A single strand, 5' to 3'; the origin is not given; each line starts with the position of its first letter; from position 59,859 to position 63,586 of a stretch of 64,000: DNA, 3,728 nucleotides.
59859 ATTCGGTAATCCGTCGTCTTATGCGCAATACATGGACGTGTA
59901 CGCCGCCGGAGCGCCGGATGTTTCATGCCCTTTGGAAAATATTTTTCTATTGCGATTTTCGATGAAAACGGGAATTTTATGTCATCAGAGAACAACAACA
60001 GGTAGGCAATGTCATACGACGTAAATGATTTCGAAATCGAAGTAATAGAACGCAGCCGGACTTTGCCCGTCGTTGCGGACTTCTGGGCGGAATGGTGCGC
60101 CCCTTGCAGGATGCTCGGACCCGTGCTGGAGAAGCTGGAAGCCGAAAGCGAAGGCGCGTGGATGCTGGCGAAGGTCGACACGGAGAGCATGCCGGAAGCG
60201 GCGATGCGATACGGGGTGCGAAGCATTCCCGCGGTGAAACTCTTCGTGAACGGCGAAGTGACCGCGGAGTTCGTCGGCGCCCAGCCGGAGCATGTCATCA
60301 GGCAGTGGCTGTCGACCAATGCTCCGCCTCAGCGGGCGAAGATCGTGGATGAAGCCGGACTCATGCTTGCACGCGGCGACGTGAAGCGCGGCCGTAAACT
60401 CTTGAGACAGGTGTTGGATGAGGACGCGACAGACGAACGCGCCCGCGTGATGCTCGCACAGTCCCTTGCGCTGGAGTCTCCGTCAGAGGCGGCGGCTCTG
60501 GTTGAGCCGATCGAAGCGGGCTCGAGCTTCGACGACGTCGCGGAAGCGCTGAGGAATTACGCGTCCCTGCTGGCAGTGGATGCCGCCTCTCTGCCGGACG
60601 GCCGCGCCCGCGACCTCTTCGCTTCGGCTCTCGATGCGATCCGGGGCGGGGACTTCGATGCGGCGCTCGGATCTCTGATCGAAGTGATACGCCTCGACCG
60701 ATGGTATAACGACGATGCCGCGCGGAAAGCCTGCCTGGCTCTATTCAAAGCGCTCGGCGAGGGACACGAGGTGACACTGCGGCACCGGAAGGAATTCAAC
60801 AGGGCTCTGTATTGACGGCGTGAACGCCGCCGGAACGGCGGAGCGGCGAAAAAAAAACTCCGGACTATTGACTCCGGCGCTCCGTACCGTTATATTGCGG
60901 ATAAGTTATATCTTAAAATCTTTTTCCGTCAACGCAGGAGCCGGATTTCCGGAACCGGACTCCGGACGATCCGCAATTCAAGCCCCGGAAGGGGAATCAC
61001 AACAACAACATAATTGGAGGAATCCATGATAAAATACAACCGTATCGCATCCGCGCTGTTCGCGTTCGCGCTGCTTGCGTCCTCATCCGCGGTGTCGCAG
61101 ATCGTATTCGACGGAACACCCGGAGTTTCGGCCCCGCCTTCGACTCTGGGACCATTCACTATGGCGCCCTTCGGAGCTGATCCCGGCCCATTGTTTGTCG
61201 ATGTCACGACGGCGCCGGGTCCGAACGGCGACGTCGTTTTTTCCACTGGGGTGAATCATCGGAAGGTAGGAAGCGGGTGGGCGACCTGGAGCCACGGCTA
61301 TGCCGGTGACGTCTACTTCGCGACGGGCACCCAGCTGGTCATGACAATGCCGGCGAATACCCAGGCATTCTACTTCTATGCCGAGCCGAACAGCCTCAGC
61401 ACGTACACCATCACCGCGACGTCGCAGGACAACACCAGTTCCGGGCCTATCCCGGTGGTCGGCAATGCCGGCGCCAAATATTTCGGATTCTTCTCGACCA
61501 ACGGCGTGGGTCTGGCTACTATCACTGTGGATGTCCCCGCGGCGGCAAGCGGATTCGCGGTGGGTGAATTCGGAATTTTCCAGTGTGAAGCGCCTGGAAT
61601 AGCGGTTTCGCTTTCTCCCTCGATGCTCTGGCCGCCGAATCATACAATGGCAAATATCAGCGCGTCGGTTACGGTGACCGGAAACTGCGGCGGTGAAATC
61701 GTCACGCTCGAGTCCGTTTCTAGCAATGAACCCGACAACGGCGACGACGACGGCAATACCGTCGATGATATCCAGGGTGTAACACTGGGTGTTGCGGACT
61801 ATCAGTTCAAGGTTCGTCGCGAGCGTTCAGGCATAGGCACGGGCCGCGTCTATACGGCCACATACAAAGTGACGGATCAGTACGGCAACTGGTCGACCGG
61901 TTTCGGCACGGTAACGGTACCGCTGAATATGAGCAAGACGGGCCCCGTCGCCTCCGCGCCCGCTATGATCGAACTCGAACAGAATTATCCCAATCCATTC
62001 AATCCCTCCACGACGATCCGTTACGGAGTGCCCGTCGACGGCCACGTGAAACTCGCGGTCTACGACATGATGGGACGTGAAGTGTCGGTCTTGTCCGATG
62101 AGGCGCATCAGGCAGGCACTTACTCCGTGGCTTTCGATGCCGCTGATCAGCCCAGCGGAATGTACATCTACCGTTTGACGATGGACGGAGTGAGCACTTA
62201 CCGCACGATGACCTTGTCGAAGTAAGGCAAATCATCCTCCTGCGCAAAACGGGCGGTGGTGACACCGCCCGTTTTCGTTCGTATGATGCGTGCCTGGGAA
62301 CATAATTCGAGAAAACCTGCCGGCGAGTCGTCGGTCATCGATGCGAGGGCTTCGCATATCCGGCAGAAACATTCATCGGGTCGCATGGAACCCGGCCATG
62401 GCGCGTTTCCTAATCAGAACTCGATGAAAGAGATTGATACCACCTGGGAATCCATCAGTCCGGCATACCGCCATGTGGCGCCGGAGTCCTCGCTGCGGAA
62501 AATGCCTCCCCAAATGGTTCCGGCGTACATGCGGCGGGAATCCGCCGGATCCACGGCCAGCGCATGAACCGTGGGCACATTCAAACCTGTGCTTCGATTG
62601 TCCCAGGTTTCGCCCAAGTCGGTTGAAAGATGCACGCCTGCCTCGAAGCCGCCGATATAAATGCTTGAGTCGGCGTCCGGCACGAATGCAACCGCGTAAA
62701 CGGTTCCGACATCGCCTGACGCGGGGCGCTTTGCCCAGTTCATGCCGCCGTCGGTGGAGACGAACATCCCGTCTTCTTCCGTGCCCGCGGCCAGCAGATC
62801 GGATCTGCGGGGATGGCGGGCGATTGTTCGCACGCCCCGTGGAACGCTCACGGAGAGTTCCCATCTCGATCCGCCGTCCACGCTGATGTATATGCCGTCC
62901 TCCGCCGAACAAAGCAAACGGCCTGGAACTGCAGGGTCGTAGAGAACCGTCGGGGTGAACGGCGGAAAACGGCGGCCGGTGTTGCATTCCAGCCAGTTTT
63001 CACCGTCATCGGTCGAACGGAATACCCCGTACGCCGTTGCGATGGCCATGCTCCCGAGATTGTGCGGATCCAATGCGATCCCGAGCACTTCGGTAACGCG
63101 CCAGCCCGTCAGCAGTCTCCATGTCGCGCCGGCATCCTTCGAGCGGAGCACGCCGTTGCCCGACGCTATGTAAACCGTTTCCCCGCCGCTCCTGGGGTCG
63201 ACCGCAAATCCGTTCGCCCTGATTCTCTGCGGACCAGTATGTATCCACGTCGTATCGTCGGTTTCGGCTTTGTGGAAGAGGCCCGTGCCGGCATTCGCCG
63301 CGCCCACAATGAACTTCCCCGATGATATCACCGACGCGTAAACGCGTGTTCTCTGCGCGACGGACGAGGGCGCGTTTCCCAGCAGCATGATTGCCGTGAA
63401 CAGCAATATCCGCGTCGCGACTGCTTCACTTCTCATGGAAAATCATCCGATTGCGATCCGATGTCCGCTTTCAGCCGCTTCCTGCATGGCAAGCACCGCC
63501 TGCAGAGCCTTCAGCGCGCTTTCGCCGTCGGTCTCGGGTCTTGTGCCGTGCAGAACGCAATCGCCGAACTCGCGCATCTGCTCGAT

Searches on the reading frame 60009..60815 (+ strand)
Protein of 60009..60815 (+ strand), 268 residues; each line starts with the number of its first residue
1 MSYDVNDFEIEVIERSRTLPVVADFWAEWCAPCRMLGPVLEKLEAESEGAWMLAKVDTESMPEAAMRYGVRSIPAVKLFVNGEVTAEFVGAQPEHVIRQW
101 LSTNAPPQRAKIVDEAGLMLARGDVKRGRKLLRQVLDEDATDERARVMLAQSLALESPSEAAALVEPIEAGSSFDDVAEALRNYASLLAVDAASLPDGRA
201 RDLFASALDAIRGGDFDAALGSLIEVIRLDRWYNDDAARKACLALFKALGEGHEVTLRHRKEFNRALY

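Call 26: search_protein_families(library=pfam, proteins=[window:60009-60815:+], max_evalue=0.00001)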
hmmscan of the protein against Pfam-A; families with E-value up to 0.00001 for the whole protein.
window:60009-60815:+ (268 aa): 2 families
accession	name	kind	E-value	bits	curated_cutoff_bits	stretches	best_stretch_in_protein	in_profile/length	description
PF00085.26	Thioredoxin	-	2.6e-22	79.2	23.5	1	7-102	9-102/103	Thioredoxin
PF14561.12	TPR_20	-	7.1e-14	52.3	25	1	204-268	26-90/90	Tetratricopeptide repeat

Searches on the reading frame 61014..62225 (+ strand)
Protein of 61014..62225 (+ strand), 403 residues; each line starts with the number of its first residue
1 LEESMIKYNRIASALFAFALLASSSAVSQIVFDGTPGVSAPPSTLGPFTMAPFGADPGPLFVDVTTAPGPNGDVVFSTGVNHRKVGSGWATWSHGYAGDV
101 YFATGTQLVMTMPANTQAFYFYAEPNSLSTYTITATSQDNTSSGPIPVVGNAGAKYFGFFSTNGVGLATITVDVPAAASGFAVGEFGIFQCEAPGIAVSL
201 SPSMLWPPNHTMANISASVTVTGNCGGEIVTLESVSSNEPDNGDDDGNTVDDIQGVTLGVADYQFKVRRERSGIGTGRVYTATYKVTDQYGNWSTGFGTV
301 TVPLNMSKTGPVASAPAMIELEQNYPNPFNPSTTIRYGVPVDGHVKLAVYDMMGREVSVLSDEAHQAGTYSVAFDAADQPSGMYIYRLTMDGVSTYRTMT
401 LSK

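Call 26: search_protein_families(library=pfam, proteins=[window:61014-62225:+], max_evalue=0.00001)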
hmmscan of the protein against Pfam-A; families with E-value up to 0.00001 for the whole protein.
window:61014-62225:+ (403 aa): 1 family
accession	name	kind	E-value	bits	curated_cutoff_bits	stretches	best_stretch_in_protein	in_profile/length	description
PF18962.6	Por_Secre_tail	-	1.5e-07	32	27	1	325-395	2-69/75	Secretion system C-terminal sorting domain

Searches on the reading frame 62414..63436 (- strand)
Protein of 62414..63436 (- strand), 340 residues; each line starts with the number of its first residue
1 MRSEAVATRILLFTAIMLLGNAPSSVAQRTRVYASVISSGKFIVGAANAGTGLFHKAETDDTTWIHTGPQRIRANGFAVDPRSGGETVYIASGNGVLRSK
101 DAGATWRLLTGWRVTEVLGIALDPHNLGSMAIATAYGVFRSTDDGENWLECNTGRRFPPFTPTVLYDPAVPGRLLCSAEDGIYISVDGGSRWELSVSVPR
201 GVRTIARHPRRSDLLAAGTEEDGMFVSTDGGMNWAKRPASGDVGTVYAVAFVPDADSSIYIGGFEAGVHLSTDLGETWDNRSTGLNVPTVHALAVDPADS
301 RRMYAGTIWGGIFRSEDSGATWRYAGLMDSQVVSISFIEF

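Call 26: search_protein_families(library=pfam, proteins=[window:62414-63436:-], max_evalue=0.00001)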
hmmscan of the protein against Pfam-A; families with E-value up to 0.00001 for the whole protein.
window:62414-63436:- (340 aa): 3 families
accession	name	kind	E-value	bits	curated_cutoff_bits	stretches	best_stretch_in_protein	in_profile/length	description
PF15902.12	Sortilin-Vps10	-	1.3e-16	60.8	33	0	268-325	3-60/446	Sortilin, neurotensin receptor 3,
PF02012.26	BNR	-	4e-12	44.6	27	0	225-235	1-11/12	BNR/Asp-box repeat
PF14870.12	PSII_BNR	-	8.8e-09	35.5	27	0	224-323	40-138/303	Photosynthesis system II assembly factor YCF48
